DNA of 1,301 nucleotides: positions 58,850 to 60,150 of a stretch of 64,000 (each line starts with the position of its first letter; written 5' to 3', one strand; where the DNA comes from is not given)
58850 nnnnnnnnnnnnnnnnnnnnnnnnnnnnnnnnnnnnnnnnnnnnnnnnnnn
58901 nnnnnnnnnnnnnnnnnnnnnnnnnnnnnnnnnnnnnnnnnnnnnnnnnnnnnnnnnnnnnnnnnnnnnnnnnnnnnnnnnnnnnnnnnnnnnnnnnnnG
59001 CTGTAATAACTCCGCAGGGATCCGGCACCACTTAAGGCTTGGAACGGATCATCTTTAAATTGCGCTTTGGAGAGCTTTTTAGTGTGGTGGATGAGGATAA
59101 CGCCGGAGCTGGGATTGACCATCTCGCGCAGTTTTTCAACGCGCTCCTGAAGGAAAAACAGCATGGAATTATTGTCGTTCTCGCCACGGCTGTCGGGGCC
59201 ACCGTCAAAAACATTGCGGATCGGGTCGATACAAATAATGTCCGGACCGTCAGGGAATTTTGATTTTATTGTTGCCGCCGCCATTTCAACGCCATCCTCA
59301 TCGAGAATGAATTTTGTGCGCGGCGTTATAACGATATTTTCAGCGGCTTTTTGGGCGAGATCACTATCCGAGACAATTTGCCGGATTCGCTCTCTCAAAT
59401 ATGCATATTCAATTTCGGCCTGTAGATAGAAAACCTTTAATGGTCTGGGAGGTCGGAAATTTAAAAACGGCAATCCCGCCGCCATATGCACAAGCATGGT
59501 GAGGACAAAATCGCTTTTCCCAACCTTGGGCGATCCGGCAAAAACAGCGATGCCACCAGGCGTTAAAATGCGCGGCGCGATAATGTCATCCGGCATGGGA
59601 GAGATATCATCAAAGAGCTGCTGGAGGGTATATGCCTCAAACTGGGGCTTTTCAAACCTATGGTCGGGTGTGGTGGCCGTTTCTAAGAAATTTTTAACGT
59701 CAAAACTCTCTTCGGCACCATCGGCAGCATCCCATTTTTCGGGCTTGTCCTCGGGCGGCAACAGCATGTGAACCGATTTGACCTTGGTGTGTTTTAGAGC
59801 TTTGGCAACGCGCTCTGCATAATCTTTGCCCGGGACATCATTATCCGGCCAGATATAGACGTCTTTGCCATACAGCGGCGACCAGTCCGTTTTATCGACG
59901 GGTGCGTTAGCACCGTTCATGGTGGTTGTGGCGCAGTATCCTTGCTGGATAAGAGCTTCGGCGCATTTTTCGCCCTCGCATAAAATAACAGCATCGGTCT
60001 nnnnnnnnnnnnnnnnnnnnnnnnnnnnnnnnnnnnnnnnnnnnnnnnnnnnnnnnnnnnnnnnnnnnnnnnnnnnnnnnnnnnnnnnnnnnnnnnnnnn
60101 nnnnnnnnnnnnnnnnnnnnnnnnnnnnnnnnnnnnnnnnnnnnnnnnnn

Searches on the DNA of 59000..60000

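Call 56: search_rna_families(source=window, start=59000, end=60000, threshold=evalue, max_evalue=5, show_alignments=2)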
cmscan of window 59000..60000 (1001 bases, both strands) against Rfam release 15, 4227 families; matches with E-value up to 5: 3.
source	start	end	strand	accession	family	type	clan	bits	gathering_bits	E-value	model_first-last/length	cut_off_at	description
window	59443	59525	-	RF02221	sRNA-Xcc1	Gene; sRNA;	-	21.1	53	0.76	1-87/87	no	sRNA-Xcc1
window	59457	59482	-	RF01107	SBRMV1_UPD-PKf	Cis-reg;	-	18.9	39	1.2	1-27/27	no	Pseudoknot of upstream pseudoknot domain (UPD) of the 3'UTR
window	59208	59267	+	RF02353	BjrC68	Gene; sRNA;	-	14.5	39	0.86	1-82/82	no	Bradyrhizobiaceae sRNA BjrC68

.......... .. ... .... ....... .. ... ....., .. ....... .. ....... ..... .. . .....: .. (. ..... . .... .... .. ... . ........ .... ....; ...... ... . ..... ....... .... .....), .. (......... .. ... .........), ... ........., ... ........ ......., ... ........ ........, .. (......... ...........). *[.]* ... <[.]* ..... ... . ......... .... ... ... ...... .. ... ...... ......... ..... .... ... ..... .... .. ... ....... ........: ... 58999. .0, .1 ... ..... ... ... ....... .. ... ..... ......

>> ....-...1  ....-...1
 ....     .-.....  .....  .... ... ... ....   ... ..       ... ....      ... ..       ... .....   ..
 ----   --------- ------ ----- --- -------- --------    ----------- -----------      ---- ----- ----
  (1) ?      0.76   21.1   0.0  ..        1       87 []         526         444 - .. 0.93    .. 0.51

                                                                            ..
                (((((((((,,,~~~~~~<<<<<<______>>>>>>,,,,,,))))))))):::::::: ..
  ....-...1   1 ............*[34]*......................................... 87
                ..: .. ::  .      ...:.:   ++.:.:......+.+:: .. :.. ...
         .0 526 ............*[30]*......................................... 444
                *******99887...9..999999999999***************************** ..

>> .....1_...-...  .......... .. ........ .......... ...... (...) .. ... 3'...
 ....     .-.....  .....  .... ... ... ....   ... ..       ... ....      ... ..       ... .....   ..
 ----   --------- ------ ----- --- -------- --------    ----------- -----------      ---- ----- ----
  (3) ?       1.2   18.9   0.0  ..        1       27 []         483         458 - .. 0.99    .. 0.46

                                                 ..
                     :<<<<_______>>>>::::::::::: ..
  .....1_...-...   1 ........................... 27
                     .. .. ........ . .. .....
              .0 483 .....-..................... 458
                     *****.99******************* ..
